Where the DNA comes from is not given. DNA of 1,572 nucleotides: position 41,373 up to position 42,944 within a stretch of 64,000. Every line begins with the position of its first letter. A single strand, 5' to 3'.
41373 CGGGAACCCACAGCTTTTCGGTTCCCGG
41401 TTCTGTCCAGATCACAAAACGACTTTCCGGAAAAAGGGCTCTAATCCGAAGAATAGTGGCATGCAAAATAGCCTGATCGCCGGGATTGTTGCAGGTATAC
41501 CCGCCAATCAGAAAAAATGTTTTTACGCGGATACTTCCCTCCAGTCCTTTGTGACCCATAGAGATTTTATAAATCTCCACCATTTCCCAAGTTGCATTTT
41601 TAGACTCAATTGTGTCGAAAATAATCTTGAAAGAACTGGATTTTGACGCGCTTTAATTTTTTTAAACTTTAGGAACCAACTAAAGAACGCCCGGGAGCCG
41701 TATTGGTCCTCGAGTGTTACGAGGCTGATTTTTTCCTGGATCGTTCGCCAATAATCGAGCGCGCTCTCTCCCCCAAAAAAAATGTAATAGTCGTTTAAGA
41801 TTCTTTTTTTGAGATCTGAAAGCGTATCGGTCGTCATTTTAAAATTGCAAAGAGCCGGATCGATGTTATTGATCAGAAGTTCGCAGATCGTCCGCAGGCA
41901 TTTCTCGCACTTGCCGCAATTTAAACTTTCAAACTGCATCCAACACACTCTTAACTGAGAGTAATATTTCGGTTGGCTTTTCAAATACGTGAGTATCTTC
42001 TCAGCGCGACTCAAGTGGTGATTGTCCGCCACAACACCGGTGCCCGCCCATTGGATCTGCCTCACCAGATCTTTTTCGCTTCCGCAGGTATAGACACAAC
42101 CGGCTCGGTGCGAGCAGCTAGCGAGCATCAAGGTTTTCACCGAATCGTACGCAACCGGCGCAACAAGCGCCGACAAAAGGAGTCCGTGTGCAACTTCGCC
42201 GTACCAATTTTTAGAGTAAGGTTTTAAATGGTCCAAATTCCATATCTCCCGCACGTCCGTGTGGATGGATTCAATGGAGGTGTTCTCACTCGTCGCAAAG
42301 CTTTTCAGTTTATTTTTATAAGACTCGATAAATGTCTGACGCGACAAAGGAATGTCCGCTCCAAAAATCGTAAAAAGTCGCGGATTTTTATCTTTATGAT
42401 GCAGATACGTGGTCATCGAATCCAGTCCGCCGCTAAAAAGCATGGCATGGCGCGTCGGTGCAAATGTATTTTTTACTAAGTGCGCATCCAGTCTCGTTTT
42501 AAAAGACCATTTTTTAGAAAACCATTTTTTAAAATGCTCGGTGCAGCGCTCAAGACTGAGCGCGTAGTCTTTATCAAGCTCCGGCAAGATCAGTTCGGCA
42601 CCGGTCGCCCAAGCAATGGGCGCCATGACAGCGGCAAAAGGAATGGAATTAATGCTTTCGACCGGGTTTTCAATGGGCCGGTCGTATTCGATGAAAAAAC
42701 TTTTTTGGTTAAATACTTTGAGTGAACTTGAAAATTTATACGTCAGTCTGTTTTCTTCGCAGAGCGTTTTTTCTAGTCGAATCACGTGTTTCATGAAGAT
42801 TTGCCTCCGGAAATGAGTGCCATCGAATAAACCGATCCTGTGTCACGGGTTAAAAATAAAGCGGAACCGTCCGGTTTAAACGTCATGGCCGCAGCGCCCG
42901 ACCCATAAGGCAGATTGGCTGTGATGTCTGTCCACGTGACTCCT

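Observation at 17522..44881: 27-kb single-strand envelope polysaccharide super-operon that ends in a cyclic-glucan-synthase-like giant gene and lacks an NdvA/Cgt-type ABC exporter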

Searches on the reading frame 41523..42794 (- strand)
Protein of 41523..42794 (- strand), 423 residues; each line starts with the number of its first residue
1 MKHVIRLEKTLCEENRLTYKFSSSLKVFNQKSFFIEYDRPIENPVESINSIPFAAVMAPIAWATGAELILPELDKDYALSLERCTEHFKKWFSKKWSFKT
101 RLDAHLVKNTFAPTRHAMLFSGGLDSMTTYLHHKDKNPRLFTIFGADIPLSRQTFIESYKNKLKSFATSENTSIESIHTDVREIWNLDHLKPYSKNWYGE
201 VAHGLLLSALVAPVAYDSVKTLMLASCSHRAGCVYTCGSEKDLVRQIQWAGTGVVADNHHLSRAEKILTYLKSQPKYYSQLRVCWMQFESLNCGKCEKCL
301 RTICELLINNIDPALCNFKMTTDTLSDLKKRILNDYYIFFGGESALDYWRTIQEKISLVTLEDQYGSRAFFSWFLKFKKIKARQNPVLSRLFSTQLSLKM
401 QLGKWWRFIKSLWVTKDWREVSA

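Call 6: search_protein_families(library=pfam, proteins=[window:41523-42794:-], max_evalue=0.01)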
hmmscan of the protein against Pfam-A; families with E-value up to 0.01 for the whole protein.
window:41523-42794:- (423 aa): 0 families

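Call 9: search_protein_families(library=ncbifam, proteins=[window:41523-42794:-], max_evalue=0.001)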
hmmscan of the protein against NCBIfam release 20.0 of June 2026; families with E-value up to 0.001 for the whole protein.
window:41523-42794:- (423 aa): 0 families

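Call 61: search_solved_structures(query=window:41523-42794:-, max_evalue=1)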
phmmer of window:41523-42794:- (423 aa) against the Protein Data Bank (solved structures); distinct sequences matched with E-value up to 1: 4.
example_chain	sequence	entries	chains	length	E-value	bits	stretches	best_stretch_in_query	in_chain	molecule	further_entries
5kij_A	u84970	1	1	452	0.88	11.7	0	68-144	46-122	Endoplasmic reticulum mannosyl-oligosaccharide 1,2-alpha-mannosidase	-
5kk7_A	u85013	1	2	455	0.89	11.7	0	68-144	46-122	Endoplasmic reticulum mannosyl-oligosaccharide 1,2-alpha-mannosidase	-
1fmi_A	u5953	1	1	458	0.92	11.7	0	69-144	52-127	ENDOPLASMIC RETICULUM ALPHA-MANNOSIDASE I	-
1fo2_A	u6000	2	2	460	0.93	11.7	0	69-144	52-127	ALPHA1,2-MANNOSIDASE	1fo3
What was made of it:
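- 41523..42794 (-): 423-aa protein with an SGGLDS PP-loop motif and a C-terminal CGKCEKC motif. Function unresolved. No PDB hit (call 61).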

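Call 63: search_protein_families(library=pfam, proteins=[window:41523-42794:-], max_evalue=10)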
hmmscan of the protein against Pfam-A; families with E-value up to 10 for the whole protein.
window:41523-42794:- (423 aa): 1 family
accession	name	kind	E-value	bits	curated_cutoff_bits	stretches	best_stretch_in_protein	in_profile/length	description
PF06508.19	QueC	-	0.15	12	22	0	118-136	4-22/210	Queuosine biosynthesis protein QueC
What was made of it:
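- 41523..42794 (-): Only a sub-threshold QueC hit (E=0.15) at the motif (call 63).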

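Call 69: predict_structure(protein=window:41523-42794:-)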
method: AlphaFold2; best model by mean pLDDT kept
length: 423 residues; sequences in the alignment: 1
mean_pLDDT: 37.0   pTM: 0.26
mean pLDDT of the five models: 37.0, 32.5, 27.9, 27.9, 26.8
residues with pLDDT >= 90: 0; 70-90: 0; 50-70: 19; < 50: 404
segments of 3 or more residues with pLDDT < 50: 3-5, 24-69, 71-423
pLDDT, mean of each block of 10 residues (from residue 1): 52 55 46 45 37 38 41 42 47 37 29 28 29 29 30 37 36 34 40 36 35 30 26 27 34 31 39 38 32 36 40 34 35 32 34 36 38 40 37 41 47 44 39
secondary structure, 60 per line:
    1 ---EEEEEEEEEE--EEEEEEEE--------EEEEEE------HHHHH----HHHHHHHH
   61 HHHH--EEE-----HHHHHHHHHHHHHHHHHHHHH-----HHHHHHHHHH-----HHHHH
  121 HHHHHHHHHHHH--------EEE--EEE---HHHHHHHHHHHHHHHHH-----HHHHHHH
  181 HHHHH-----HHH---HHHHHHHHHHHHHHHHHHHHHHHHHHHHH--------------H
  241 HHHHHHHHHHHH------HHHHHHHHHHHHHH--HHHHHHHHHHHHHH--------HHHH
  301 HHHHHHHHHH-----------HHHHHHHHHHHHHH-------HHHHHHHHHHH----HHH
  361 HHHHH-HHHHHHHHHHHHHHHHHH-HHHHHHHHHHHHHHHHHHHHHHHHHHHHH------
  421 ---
elements in order: E4-13 E16-23 E32-37 H44-48 H53-64 E67-69 H75-95 H101-110 H116-132 E141-143 E146-148 H152-168 H174-185 H197-225 H240-252 H259-272 H275-288 H297-310 H322-335 H343-353 H358-365 H367-384 H386-414
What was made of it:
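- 41523..42794 (-): AlphaFold2 pLDDT 37, so the model is unusable (call 69).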
